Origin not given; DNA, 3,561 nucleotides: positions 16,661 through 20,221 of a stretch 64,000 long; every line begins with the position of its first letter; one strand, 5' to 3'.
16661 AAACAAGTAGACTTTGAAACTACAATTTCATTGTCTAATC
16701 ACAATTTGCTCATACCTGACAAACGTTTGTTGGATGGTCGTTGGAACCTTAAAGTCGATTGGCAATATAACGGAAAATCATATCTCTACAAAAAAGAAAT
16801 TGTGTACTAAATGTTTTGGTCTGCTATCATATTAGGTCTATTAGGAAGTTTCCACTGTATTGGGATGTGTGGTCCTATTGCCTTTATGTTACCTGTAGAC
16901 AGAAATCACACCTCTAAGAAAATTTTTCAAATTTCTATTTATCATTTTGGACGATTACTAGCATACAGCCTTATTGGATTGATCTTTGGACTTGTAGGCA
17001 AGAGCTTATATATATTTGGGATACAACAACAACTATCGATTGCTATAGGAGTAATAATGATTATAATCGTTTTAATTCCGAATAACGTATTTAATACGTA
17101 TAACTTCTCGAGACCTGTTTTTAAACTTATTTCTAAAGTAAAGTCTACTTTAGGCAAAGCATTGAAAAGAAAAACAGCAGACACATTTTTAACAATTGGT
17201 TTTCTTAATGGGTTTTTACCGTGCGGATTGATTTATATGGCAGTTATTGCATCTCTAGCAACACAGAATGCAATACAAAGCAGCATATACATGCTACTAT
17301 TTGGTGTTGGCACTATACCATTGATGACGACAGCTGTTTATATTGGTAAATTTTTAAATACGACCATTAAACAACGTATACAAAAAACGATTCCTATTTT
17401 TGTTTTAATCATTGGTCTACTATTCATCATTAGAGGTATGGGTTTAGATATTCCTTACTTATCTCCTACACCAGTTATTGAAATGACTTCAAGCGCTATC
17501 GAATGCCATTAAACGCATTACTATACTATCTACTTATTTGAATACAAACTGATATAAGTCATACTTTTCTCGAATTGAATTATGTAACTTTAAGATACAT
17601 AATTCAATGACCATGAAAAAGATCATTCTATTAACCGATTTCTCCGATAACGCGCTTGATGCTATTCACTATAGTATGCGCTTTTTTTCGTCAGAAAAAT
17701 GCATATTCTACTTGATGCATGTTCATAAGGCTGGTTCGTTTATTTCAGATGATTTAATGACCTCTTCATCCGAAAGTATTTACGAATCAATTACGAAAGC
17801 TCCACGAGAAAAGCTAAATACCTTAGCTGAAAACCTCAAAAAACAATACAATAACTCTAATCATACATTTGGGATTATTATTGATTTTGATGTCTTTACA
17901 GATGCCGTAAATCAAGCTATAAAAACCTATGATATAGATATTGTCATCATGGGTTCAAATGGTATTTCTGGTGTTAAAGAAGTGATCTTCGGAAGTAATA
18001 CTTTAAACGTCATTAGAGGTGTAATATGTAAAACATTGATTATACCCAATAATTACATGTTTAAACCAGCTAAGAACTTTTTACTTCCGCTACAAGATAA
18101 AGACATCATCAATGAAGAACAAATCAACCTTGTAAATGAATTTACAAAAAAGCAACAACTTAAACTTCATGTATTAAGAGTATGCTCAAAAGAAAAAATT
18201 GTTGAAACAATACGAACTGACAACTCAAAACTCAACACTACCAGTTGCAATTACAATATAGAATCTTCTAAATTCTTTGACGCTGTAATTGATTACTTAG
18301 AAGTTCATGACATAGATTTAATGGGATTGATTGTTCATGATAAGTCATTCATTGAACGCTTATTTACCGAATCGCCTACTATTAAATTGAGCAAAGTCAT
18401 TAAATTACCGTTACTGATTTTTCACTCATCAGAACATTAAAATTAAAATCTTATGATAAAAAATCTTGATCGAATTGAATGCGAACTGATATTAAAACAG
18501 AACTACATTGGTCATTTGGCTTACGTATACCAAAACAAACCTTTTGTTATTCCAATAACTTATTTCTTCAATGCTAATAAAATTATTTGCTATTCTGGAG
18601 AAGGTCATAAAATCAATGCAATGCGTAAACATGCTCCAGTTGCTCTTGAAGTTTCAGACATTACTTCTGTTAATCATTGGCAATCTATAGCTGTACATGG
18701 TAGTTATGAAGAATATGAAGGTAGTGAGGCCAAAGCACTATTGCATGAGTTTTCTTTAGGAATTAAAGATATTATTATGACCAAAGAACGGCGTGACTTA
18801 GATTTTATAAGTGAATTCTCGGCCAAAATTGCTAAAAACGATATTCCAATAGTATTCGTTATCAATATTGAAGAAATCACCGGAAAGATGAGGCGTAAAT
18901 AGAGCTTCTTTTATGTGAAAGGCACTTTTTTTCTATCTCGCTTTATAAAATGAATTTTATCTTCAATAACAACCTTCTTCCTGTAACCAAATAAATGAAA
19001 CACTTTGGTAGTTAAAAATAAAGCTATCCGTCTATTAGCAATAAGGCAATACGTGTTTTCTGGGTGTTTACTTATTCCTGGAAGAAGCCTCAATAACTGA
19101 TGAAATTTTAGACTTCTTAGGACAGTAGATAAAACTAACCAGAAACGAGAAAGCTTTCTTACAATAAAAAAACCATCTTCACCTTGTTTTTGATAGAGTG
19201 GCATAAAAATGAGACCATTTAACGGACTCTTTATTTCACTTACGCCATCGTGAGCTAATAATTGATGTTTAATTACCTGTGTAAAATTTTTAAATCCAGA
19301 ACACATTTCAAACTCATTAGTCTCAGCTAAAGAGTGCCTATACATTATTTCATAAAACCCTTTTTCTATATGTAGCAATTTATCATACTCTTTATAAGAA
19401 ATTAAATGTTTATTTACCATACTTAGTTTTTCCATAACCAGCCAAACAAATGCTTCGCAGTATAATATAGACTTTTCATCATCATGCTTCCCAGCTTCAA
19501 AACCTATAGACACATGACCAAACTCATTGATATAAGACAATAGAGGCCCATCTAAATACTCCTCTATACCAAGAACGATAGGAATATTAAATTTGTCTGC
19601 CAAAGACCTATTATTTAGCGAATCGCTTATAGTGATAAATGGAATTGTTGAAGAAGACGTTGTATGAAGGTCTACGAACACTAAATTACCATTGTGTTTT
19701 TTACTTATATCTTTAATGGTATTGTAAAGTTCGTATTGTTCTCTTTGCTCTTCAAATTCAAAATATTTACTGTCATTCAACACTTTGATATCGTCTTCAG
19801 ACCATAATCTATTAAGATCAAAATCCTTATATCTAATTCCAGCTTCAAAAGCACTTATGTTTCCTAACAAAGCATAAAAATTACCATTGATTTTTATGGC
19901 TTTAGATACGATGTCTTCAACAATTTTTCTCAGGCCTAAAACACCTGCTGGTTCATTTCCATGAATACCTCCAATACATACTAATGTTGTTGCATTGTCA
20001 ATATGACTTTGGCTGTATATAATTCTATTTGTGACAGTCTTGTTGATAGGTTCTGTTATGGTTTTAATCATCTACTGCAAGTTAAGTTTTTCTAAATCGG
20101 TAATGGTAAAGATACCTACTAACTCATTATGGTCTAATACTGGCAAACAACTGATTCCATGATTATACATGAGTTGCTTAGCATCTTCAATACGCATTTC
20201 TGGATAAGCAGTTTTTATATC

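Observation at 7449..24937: A Crp/Fnr-type palindrome at a fixed 29.5-bp offset from -7 boxes links cbb3 oxidase genes and uncharacterised stress genes into one putative low-oxygen regulon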

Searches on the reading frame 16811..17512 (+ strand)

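Call 6: search_protein_families(library=pfam, proteins=[window:16811-17512:+])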
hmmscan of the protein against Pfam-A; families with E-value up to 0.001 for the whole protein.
window:16811-17512:+ (233 aa): 2 families
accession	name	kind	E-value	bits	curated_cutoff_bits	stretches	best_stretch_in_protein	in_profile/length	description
PF13386.12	DsbD_2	-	2.5e-53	181.4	24.9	1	5-203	2-198/199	Cytochrome C biogenesis protein transmembrane region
PF02683.22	DsbD_TM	-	3.3e-06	27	27.1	1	5-200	8-209/219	Cytochrome C biogenesis protein transmembrane domain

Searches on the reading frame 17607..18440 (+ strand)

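Call 6: search_protein_families(library=pfam, proteins=[window:17607-18440:+])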
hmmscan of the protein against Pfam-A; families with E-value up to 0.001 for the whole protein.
window:17607-18440:+ (277 aa): 1 family
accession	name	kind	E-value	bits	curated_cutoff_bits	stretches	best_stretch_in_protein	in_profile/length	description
PF00582.32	Usp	-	2e-15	58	24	1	3-147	1-141/141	Universal stress protein family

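Call 9: search_protein_families(library=ncbifam, proteins=[window:17607-18440:+])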
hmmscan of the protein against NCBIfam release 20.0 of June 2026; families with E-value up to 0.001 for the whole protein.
window:17607-18440:+ (277 aa): 1 family
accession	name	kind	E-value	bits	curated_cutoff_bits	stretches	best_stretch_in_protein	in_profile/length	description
NF012000.0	PRK15456.1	equivalog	2.1e-05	24.6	189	1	14-144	13-139/142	universal stress protein UspG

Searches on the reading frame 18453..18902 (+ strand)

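Call 6: search_protein_families(library=pfam, proteins=[window:18453-18902:+])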
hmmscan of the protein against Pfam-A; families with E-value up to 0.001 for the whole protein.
window:18453-18902:+ (149 aa): 1 family
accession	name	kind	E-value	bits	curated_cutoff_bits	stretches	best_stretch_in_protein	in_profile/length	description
PF12900.13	Pyridox_ox_2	-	9.4e-14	52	27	1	6-104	1-107/140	Pyridoxamine 5'-phosphate oxidase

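Call 9: search_protein_families(library=ncbifam, proteins=[window:18453-18902:+])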
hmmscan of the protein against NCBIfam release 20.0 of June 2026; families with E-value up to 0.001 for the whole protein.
window:18453-18902:+ (149 aa): 3 families
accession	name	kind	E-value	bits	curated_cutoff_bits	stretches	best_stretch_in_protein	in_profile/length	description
NF000261.1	NimABCDEF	equivalog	0.00032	20.6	260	0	9-75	16-84/153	NimABCDEF family 5-nitroimidazole reductase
TIGR04023.1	PPOX_MSMEG_5819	subfamily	0.00078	19.4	85.6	0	15-89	10-92/115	PPOX class F420-dependent oxidoreductase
NF000262.1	NimIJ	equivalog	0.00092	19.3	270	0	5-64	11-72/151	NimIJ family nitroimidazole resistance protein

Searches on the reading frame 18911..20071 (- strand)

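Call 7: search_protein_families(library=pfam, proteins=[window:18911-20071:-])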
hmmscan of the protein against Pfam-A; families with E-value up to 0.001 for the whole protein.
window:18911-20071:- (386 aa): 1 family
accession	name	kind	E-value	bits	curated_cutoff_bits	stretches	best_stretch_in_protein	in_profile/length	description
PF24827.1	AstE_AspA_cat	-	1.5e-16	60.9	25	1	28-196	3-170/192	Succinylglutamate desuccinylase/Aspartoacylase catalytic domain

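Call 9: search_protein_families(library=ncbifam, proteins=[window:18911-20071:-])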
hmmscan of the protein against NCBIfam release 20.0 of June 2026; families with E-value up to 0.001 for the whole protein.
window:18911-20071:- (386 aa): 3 families
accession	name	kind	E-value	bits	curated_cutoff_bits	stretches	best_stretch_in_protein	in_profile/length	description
NF003706.0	PRK05324.1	subfamily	3.7e-15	55.8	170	1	23-138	45-156/336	succinylglutamate desuccinylase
NF002601.0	PRK02259.1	equivalog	3.2e-14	52.8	180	1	28-143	5-113/293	aspartoacylase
TIGR03242.1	arg_catab_astE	equivalog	5e-12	45.8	305.65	1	23-138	37-148/319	succinylglutamate desuccinylase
